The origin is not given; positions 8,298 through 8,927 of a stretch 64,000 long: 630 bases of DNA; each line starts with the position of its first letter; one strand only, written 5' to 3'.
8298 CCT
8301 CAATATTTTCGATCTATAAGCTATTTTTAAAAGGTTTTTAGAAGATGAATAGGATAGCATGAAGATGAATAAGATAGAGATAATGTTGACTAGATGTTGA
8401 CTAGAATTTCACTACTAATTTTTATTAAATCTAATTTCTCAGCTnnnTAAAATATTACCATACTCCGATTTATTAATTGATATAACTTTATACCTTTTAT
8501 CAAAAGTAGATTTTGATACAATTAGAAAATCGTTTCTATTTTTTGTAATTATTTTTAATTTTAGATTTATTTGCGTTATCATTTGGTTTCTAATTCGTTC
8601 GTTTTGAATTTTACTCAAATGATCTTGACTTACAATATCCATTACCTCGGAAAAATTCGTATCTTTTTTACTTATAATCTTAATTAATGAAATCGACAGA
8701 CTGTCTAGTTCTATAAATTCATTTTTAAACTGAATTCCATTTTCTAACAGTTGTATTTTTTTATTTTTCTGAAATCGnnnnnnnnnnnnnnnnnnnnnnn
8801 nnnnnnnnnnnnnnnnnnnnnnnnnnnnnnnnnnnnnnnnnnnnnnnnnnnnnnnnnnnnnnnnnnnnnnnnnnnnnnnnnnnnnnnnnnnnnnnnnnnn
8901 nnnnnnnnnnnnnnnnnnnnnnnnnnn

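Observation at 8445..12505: Candidate two-gene system: transmembrane kelch/winged-helix one-component regulator divergent from a T9SS-secreted FG-GAP protein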

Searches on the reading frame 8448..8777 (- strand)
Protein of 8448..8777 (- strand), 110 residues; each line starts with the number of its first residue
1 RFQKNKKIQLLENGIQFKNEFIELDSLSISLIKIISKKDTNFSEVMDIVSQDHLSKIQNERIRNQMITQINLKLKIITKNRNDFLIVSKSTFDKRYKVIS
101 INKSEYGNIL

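Call 9: search_solved_structures(query=A2, max_evalue=10, show_alignments=3)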
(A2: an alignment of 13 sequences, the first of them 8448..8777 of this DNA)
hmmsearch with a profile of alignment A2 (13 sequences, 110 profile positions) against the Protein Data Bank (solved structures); distinct sequences matched with E-value up to 10: 5.
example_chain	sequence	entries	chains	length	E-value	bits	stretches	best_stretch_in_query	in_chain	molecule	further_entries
7sq3_A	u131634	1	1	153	0.041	17.4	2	37-82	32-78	Designed trefoil knot protein, variant 1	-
8q7z_BF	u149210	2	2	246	0.18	15.3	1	5-69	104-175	Large ribosomal subunit protein uL30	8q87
9h4n_A1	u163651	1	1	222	0.47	14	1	5-63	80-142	Large ribosomal subunit protein uL30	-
8hno_A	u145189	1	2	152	0.62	13.6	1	47-94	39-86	Archaeal transcription regulator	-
7sq4_A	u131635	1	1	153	0.63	13.6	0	36-82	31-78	Designed trefoil knot protein, variant 2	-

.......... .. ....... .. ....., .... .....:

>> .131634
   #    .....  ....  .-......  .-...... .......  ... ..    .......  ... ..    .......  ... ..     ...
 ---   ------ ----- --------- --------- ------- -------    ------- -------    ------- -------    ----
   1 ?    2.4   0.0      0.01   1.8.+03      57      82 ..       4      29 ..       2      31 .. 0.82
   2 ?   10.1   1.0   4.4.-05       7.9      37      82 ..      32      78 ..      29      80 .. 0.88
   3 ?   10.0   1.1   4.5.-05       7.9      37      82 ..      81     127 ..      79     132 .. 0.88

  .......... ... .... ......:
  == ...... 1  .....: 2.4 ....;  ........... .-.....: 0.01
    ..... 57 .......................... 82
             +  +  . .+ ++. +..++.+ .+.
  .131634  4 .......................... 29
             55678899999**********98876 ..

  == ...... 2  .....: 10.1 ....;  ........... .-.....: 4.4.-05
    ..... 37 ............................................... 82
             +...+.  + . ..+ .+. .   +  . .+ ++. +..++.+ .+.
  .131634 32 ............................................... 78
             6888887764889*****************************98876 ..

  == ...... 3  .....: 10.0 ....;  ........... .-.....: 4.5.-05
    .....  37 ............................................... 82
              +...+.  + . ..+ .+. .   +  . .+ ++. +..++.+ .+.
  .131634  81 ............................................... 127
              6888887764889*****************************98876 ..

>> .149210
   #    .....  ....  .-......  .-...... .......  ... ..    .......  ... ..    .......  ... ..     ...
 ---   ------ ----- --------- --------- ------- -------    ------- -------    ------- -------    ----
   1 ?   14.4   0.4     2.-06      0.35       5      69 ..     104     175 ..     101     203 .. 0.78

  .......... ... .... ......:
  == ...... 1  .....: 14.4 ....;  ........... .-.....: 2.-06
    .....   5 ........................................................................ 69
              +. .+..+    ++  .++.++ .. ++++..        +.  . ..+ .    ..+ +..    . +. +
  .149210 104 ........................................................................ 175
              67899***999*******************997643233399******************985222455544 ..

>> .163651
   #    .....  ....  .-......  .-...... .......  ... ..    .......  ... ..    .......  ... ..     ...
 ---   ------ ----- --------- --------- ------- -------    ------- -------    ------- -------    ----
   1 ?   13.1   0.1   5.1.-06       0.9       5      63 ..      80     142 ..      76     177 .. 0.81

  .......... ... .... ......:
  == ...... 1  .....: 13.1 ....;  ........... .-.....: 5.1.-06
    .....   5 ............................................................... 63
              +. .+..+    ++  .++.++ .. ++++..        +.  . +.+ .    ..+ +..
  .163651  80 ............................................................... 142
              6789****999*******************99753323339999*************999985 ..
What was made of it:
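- Tried and rejected: hmmsearch of PDB sequences with a 13-sequence profile found nothing meaningful (call 9).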

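Call 28: search_protein_representatives(alignment_id=A2)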
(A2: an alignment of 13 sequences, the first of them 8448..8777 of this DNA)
Query: 13 sequences, 110 profile positions. Proteins with E-value up to 0.001 (for the whole library): 133; up to 1e-10: 27; up to 1e-30: 4. The best 133 are listed.
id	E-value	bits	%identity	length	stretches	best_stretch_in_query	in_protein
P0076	1.3e-48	180.0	-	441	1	2-110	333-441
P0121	3.0e-33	130.6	-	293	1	4-110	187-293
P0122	8.8e-33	129.1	-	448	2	3-110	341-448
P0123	6.3e-32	126.3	-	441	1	7-110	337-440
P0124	8.1e-30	119.5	-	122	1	6-110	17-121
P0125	1.7e-25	105.6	-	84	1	37-110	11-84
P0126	1.3e-24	102.8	-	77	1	39-110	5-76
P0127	1.3e-17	80.2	-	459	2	3-104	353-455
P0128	5.5e-16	75.0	-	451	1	2-103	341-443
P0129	1.7e-15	73.4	-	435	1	3-106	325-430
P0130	9.1e-14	67.8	-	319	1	3-107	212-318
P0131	1.4e-13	67.3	-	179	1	2-106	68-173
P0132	3.1e-13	66.2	-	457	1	8-106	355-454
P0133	3.8e-13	65.9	-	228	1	2-105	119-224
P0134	5.0e-13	65.5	-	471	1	4-106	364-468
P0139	2.9e-12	63.0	-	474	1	2-105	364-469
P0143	8.8e-12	61.5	-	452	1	4-106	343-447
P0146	7.6e-11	58.4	-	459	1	4-107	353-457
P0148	2.1e-10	57.0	-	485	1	2-104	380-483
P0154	1.3e-09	54.5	-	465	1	3-106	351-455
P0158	1.4e-09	54.4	-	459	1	4-105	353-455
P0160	2.3e-09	53.6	-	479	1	3-106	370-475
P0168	1.4e-08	51.2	-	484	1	6-106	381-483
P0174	6.5e-08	49.0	-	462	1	5-106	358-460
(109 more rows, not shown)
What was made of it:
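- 8445..9764 (-): Gene for the 439-aa kelch-TM-winged-helix protein (putative transmembrane one-component regulator). 133 representative clusters at 50% identity carry the C-terminal domain, nearly always at the C-terminus of 435-490 aa proteins (call 28).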

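Call 33: search_solved_structures(query=A4, max_evalue=10, show_alignments=4)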
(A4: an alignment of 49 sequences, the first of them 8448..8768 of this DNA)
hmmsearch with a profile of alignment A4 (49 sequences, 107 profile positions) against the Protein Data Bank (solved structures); distinct sequences matched with E-value up to 10: 12.
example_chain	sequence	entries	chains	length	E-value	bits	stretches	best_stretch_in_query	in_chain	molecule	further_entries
7obi_A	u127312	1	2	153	0.035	17.3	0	9-32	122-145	CTPR-rv4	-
3tgn_A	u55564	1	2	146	0.07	16.4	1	39-100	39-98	Adc operon repressor AdcR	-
8uvx_B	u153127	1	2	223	0.11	15.7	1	8-53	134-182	DNA-binding response regulator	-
5fzr_A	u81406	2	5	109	0.12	15.7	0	9-32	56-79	DESIGNED TPR PROTEIN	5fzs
8uuz_A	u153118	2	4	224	0.12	15.7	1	8-53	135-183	DNA-binding response regulator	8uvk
2k4j_A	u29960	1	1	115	0.18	15.1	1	9-72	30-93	Putative TRANSCRIPTIONAL REGULATOR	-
5fzq_A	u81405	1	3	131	0.19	15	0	9-32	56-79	DESIGNED TPR PROTEIN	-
7el2_A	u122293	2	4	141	0.22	14.8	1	18-64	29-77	Homoprotocatechuate degradation operon regulator HpaR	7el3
2hqn_A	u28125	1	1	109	0.39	14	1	5-47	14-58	Putative TRANSCRIPTIONAL REGULATOR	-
2hqr_A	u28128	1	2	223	0.48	13.7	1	5-47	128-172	Putative TRANSCRIPTIONAL REGULATOR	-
1b7g_O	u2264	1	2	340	0.57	13.4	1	16-71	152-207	PROTEIN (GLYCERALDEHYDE 3-PHOSPHATE DEHYDROGENASE)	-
3q9v_A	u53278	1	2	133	1.1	12.5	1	8-40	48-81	DNA-binding response regulator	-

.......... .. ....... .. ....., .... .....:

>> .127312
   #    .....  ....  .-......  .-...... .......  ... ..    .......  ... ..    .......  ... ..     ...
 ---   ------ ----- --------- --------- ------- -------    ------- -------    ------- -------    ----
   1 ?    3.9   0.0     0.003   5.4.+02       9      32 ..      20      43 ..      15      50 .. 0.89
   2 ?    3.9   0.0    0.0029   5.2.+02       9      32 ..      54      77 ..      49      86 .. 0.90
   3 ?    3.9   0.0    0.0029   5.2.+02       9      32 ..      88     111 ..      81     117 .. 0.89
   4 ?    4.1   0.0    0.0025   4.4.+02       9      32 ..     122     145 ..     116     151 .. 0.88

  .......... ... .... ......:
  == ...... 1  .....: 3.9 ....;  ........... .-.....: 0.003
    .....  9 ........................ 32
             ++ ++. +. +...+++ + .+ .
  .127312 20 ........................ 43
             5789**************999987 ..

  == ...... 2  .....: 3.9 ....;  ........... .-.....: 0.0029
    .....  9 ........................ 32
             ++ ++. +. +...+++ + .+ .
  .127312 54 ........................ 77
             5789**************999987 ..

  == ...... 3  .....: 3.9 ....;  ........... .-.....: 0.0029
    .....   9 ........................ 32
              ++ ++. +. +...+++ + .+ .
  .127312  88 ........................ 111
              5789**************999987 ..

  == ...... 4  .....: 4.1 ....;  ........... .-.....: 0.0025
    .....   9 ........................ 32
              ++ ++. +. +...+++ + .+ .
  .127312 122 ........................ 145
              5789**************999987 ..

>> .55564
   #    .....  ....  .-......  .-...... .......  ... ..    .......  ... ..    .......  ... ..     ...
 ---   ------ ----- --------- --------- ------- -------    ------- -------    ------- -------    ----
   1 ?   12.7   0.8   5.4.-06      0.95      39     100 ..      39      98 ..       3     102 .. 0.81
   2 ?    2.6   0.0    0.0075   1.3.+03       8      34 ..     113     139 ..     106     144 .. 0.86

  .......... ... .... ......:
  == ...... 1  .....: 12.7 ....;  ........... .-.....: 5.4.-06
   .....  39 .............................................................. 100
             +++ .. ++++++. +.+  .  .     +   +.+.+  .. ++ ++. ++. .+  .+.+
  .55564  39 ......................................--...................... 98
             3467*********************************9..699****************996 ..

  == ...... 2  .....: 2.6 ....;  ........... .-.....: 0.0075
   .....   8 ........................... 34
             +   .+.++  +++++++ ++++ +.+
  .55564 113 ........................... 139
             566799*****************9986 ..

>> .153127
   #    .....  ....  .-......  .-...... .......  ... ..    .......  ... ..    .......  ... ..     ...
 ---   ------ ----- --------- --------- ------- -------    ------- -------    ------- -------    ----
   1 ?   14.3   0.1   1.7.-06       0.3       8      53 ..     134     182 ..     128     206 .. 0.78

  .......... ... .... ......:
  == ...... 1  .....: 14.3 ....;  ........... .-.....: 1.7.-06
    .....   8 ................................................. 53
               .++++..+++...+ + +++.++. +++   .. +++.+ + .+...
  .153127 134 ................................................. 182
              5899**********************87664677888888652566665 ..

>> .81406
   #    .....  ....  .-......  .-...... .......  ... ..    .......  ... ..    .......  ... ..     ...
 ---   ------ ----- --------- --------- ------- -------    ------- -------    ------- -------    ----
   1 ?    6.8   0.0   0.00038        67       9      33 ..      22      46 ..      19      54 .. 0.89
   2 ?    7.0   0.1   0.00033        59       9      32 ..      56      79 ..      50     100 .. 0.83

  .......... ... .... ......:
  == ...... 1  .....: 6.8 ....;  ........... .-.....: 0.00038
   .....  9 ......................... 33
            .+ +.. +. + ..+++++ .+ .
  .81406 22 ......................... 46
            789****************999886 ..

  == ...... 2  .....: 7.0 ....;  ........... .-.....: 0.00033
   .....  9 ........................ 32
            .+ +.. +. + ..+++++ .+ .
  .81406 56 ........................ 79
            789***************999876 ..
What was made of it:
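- A profile search of PDB gives only sub-threshold hits, but 5 of 12 are OmpR-family DNA-binding domains in the right register (call 33).
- Tried and rejected: With a 49-sequence profile it found only sub-threshold hits (call 33).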

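Call 37: predict_structure(alignment_id=A4)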
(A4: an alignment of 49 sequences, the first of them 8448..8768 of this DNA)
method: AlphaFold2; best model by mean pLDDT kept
length: 107 residues; sequences in the alignment: 49
mean_pLDDT: 91.4   pTM: 0.82
mean pLDDT of the five models: 91.4, 90.7, 89.5, 87.8, 87.4
residues with pLDDT >= 90: 82; 70-90: 22; 50-70: 3; < 50: 0
segments of 3 or more residues with pLDDT < 50: none
pLDDT, mean of each block of 10 residues (from residue 1): 84 94 94 92 84 91 96 94 94 94 88
secondary structure, 60 per line:
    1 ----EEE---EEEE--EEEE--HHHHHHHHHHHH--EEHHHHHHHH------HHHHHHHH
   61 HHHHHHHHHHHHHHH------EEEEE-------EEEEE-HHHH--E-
elements in order: E5-7 E11-14 E17-20 H23-34 H39-46 H53-75 E82-86 E94-98 H100-103
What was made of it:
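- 8448..8768 (-): Cytoplasmic divergent winged-helix domain, aa 333-439. Invariant recognition-helix motif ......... and wing motif KSxFD(K/A)RYK. AF2 with alignment A4 gives pLDDT 91.4 and pTM 0.82, with topology b-b-b-a1-(b)-a2-a3-b-b (call 37).
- On MarR family: The domain is preceded by a TM helix and a three-stranded sheet, and no flanking helices are present (call 37).
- The AF2 model has pLDDT 91.4 (call 37).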

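Call 40: fold_search(model_id=the predicted structure, library=pdb)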
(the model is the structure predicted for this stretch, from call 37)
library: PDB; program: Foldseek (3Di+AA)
matches with E <= 10: 468; with E <= 0.001: 0
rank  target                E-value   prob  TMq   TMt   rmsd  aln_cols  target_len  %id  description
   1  7dvv_B                3.1e-02  0.99  0.44  0.35   3.5        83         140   18  Heme sensor protein PefR from Streptococcus agalactiae bound to operator DNA (28-mer) (released 2021-09-29)
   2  7dvs_C                4.0e-02  0.99  0.45  0.43   3.8        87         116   18  Crystal structure of Apo (heme-free) PefR (released 2021-09-29)
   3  5ju7                  4.8e-02  0.99  0.58  0.58   3.5        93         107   13  DNA BINDING DOMAIN OF E.COLI CADC (released 2017-04-26)
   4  5yi0_A                5.1e-02  0.99  0.48  0.37   3.6        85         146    9  Structure of Lactococcus lactis ZitR, C30AH42A mutant (released 2017-12-06)
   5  7dvs_D                6.2e-02  0.97  0.40  0.40   3.6        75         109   19  Crystal structure of Apo (heme-free) PefR (released 2021-09-29)
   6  7dvu                  7.1e-02  0.97  0.44  0.35   3.6        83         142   17  Crystal structure of heme sensor protein PefR in complex with heme and cyanide (released 2021-09-29)
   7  7dvs_A                7.1e-02  0.97  0.41  0.33   3.8        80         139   19  Crystal structure of Apo (heme-free) PefR (released 2021-09-29)
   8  7dvr                  8.0e-02  0.99  0.43  0.33   2.9        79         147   19  Crystal structure of heme sensor protein PefR from Streptococcus agalactiae in complex with heme (released 2021-09-29)
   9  7dvt                  8.6e-02  0.98  0.45  0.34   3.5        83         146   18  Crystal structure of heme sensor protein PefR in complex with heme and carbon monoxide (released 2021-09-29)
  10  5yhx_A                9.1e-02  0.98  0.52  0.40   4.7        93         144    9  Structure of Lactococcus lactis ZitR, wild type (released 2017-12-06)
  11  6pcp_C                9.7e-02  0.99  0.49  0.39   3.0        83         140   11  Mechanism for regulation of DNA binding of Bordetella bronchiseptica BpsR by 6-hydroxynicotinic acid (released 2019-11-06)
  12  5jls                  1.0e-01  0.98  0.45  0.37   3.7        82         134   12  Crystal Structure of Adhesin competence repressor (AdcR) from Streptococcus pyogenes (C-terminally His tagged) (released 2017-05-03)
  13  1s3j_B                1.1e-01  0.99  0.48  0.38   3.0        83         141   11  X-ray crystal structure of YusO protein from Bacillus subtilis (released 2004-04-13)
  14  8zde_B                1.2e-01  0.93  0.44  0.34   4.2        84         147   19  Crystal structure of HsmR with DNA bound (released 2025-11-05)
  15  5yhz                  1.3e-01  0.97  0.52  0.40   4.3        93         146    9  Structure of Lactococcus lactis ZitR, E41A mutant (released 2017-12-06)
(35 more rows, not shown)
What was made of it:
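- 8448..8768 (-): All top-50 Foldseek PDB hits are winged-helix DNA-binding domains, and CadC DBD 5ju7 has the best TM, 0.58 (call 40).
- Closest known: MarR-family winged-helix repressors. Same: They bind 16-22-bp palindromes as dimers, often in divergent spacers with autoregulation (call 40; general knowledge).
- CadC DBD 5ju7 gives TM 0.58 over 93 columns and SaeR DBDs give TM 0.50-0.56 (call 40).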

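Call 45: find_encoding_contigs(protein=P0127, flank=7000, max_places=3)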
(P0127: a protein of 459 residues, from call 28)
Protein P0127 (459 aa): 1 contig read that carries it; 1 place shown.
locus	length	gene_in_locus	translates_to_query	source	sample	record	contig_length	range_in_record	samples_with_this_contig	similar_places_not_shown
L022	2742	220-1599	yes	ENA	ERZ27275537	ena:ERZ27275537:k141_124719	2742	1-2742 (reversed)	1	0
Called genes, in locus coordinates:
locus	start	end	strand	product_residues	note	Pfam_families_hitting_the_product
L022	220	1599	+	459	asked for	PF24681:Kelch_KLHDC2_KLHL20_DRC7 (weak)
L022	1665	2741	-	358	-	?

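Call 60: find_homologous_proteins(query=A4, max_evalue=0.001)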
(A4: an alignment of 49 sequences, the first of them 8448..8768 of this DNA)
Query A4 (49 sequences) (107 aa, profile of the alignment): 19 proteins with E <= 0.001 among 1449 candidates.
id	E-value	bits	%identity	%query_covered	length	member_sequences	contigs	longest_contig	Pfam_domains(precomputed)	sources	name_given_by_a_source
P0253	3.5e-28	116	30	68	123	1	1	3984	-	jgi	jgi:hypothetical protein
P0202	6.2e-28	115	30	75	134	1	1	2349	-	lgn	-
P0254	1.7e-27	113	30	65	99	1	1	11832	-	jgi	jgi:hypothetical protein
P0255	1.1e-26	111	61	94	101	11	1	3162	-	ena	-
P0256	3.8e-26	109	61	98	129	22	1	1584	-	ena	-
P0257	3.9e-26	109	100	100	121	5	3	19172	-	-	-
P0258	7.4e-26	108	90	100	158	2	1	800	-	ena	-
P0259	2.8e-21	93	29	85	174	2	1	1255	-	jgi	jgi:hypothetical protein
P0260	3.2e-21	93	34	59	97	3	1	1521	-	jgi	-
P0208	8.1e-21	92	34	63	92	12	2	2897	-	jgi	jgi:hypothetical protein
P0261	1.3e-20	91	35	63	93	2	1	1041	-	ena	-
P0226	2.4e-19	87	39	52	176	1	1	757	-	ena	-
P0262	1.8e-18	84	61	83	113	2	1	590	-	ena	-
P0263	1.1e-17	82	60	73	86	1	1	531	-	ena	-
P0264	4.7e-17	80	60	68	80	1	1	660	-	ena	-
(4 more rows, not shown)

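Call 61: list_cluster_members(proteins=[P0127, P0129, P0132, P0134, P0139, P0143, P0148, P0154, P0160, P0168])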
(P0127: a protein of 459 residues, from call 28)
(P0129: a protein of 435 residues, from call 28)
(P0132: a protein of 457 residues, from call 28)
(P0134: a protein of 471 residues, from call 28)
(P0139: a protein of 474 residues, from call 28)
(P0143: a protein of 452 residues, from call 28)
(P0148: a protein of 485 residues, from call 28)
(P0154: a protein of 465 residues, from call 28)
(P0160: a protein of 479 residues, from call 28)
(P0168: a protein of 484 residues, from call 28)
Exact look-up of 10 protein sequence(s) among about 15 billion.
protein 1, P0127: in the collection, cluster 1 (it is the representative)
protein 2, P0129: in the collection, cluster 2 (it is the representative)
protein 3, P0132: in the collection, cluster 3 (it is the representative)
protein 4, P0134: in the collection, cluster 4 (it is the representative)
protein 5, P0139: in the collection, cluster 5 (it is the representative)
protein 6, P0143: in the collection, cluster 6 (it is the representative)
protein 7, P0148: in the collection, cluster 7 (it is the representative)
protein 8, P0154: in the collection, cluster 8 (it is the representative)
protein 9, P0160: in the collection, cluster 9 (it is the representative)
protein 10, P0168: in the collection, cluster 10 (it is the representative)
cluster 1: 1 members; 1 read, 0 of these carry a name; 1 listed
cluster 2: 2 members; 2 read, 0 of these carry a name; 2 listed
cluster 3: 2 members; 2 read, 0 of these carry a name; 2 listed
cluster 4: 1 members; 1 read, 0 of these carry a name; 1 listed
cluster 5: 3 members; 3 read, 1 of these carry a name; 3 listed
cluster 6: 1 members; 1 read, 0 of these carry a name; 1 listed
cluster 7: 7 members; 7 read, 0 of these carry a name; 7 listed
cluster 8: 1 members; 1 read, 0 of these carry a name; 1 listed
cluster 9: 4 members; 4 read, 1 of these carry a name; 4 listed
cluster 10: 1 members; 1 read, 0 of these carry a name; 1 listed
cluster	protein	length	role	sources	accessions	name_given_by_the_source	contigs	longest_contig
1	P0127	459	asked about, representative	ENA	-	-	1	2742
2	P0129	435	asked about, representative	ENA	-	-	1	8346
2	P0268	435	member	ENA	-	-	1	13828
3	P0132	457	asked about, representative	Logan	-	-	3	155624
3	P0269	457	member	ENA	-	-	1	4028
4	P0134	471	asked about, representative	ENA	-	-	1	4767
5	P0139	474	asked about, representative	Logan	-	-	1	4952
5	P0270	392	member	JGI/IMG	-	hypothetical protein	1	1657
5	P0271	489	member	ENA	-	-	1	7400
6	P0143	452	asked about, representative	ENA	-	-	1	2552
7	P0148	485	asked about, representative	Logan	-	-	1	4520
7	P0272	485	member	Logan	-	-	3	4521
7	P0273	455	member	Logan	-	-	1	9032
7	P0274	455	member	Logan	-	-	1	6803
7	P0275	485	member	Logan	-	-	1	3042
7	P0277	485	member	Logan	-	-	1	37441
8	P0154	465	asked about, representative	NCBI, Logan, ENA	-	-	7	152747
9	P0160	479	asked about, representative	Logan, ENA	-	-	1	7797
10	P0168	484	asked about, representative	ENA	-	-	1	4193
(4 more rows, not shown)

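Call 62: find_encoding_contigs(protein=P0132, flank=7000, max_places=2)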
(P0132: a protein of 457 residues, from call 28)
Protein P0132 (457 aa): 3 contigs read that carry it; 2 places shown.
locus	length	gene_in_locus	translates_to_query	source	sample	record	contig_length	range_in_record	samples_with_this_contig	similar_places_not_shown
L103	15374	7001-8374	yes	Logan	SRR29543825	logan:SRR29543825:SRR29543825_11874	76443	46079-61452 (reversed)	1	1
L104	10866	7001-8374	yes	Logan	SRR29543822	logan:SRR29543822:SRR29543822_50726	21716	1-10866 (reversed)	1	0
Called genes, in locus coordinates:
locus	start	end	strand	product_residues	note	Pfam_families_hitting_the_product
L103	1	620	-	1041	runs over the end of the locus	PF00873:ACR_tran, PF03176:MMPL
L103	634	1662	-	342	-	PF25917:BSH_RND (faint), PF25984:BSH_YknX (weak), PF25954:Beta-barrel_RND_2, PF25989:YknX_C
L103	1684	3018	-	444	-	PF02321:OEP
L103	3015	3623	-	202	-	PF00440:TetR_N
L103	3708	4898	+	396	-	PF00155:Aminotran_1_2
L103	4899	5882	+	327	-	PF17101:Stealth_CR1, PF11380:Stealth_CR2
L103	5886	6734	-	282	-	-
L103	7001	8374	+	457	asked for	PF24681:Kelch_KLHDC2_KLHL20_DRC7 (weak)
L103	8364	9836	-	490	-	PF04024:PspC, PF22571:LiaI-LiaF-TM_PspC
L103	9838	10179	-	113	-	PF03551:PadR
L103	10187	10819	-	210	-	PF04024:PspC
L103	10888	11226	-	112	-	PF03840:SecG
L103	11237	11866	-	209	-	-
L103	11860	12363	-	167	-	PF04390:LptE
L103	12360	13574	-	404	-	PF00158:Sigma54_activat, PF01078:Mg_chelatase (faint), PF14532:Sigma54_activ_2, PF07728:AAA_5 (faint), PF25601:AAA_lid_14, PF02954:HTH_8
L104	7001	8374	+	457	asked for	PF24681:Kelch_KLHDC2_KLHL20_DRC7 (weak)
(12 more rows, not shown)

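Call 63: find_encoding_contigs(protein=P0154, flank=7000, max_places=2)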
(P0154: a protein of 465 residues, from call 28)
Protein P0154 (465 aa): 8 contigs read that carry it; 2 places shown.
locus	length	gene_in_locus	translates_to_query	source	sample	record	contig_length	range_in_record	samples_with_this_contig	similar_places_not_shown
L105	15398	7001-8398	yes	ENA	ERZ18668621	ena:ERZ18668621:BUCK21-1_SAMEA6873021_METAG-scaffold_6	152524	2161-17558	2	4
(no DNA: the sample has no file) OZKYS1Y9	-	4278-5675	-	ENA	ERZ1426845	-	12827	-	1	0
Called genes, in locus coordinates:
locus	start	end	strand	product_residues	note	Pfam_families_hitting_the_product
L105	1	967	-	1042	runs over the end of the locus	?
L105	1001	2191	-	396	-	PF13458:Peripla_BP_6, PF13433:Peripla_BP_5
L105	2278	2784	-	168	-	PF07484:Collar, PF21939:Gp10_C (weak)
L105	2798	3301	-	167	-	PF07484:Collar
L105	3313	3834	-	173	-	PF07484:Collar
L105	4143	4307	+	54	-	-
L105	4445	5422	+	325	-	PF08100:Dimerisation, PF00891:Methyltransf_2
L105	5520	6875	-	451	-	PF01408:GFO_IDH_MocA, PF22725:GFO_IDH_MocA_C3 (faint), PF19051:GFO_IDH_MocA_C2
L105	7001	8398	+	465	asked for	PF24681:Kelch_KLHDC2_KLHL20_DRC7, PF24981:Beta-prop_ATRN-LZTR1 (weak), PF13415:Beta-prop_FBX42 (weak)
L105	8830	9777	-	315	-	-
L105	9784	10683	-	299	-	PF19672:DUF6175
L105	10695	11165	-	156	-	-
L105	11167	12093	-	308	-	PF03783:CsgG (faint), PF13036:LpoB (weak)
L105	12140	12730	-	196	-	-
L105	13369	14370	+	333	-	PF03486:HI0933_like (faint), PF07992:Pyr_redox_2, PF13738:Pyr_redox_3, PF00070:Pyr_redox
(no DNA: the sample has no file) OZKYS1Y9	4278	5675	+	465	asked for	PF24681:Kelch_KLHDC2_KLHL20_DRC7, PF24981:Beta-prop_ATRN-LZTR1 (weak), PF13415:Beta-prop_FBX42 (weak)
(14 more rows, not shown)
